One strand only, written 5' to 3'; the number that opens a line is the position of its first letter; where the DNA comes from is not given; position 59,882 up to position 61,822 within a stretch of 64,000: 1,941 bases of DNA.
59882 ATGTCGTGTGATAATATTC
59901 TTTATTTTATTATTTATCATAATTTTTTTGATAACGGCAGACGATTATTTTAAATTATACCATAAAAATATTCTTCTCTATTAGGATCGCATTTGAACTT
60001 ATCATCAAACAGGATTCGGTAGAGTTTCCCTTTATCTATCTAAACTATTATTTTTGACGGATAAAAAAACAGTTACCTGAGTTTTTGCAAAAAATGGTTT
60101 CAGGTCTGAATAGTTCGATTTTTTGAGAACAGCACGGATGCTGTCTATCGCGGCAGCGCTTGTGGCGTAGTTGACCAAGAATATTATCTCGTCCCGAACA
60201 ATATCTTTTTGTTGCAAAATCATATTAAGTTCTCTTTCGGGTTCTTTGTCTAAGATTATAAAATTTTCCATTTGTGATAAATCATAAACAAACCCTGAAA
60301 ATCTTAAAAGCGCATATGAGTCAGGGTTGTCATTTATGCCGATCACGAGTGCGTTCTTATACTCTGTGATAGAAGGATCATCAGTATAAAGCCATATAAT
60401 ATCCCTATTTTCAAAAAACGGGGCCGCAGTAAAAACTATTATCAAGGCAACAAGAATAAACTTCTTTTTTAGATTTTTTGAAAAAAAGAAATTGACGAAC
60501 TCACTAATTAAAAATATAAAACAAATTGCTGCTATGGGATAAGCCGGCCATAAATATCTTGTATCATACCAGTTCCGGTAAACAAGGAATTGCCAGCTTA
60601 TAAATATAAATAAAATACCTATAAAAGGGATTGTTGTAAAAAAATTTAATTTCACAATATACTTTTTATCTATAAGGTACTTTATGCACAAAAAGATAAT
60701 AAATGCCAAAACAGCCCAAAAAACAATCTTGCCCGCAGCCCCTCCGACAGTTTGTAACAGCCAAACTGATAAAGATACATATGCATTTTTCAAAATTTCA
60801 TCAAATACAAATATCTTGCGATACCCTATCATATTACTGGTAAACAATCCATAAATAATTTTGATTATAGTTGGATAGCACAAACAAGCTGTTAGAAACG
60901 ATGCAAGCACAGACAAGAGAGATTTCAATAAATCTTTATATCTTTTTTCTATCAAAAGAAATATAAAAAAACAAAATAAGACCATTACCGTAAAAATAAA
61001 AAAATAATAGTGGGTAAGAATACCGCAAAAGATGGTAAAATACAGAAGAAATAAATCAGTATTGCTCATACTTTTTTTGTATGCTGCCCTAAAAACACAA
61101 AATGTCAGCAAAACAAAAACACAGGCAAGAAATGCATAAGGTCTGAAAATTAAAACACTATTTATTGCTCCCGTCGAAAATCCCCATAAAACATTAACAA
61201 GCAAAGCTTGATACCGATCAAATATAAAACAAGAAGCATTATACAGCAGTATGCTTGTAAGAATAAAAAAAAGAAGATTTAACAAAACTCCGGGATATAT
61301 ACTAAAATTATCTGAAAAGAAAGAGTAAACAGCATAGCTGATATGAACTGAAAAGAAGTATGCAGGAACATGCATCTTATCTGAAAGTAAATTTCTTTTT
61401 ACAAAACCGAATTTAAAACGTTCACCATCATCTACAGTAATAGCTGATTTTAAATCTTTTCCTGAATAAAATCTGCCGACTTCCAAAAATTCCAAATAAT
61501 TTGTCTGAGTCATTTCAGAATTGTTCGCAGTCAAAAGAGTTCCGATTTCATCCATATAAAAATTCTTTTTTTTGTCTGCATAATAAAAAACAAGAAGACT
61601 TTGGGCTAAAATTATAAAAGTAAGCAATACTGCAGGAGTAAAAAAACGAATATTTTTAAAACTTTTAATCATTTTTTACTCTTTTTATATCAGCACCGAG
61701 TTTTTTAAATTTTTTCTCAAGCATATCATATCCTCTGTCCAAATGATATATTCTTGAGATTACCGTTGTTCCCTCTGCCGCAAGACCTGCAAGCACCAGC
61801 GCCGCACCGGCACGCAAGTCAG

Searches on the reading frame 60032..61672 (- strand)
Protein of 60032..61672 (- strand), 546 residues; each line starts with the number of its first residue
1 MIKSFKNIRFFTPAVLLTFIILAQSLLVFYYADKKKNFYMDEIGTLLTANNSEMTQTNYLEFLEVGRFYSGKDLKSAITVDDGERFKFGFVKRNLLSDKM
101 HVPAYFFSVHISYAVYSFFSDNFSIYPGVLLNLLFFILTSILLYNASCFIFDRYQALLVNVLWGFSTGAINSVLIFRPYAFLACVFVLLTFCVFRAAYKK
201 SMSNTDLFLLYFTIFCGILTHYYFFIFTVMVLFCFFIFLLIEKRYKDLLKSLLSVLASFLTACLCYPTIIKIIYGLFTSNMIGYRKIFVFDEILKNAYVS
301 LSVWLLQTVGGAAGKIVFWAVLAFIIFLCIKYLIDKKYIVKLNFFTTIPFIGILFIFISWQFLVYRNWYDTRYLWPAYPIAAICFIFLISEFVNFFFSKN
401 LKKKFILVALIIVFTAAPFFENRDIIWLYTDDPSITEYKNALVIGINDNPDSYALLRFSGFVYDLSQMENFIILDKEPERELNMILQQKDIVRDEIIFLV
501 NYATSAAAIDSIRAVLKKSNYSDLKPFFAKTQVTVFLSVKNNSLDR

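Call 13: find_encoding_contigs(protein=window:60032-61672:-, flank=10000, max_places=1)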
Protein window:60032-61672:- (546 aa): 23 contigs read that carry it; 1 place shown.
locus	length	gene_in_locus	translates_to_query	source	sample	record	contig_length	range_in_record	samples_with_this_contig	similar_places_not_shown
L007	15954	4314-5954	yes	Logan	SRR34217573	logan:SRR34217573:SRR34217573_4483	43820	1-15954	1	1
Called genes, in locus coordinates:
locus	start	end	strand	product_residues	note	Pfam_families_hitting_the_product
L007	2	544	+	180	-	?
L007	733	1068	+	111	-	PF01197:Ribosomal_L31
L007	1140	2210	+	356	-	PF03462:PCRF, PF00472:RF-1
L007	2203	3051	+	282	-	PF17827:PrmC_N, PF03602:Cons_hypoth95 (weak), PF05175:MTS, PF06325:PrmA, PF07669:Eco57I (weak), PF13847:Methyltransf_31, PF08241:Methyltransf_11 (weak), PF13649:Methyltransf_25, +1 more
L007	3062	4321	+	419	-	PF00275:EPSP_synthase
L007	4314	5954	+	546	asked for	-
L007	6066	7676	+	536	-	-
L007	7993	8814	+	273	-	PF00318:Ribosomal_S2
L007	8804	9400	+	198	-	PF25025:EF-Ts_N, PF00889:EF_TS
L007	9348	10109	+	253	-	PF00696:AA_kinase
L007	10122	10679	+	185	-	PF01765:RRF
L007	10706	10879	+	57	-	PF12797:Fer4_2 (weak), PF13237:Fer4_10, PF00037:Fer4 (weak), PF12837:Fer4_6 (weak), PF14697:Fer4_21, PF12838:Fer4_7, PF13187:Fer4_9, PF00037:Fer4, +6 more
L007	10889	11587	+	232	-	PF01255:Prenyltransf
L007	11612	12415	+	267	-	PF01148:CTP_transf_1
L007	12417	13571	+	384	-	PF02670:DXP_reductoisom, PF08436:DXP_redisom_C, PF13288:DXPR_C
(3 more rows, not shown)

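Call 20: search_protein_families(library=pfam, proteins=[window:60032-61672:-], max_evalue=0.01)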
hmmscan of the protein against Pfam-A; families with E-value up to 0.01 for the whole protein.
window:60032-61672:- (546 aa): 1 family
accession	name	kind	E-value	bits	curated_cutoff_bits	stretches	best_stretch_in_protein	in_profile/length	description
PF13231.12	PMT_2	-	0.00011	22.9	26.1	1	123-269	19-158/160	Dolichyl-phosphate-mannose-protein mannosyltransferase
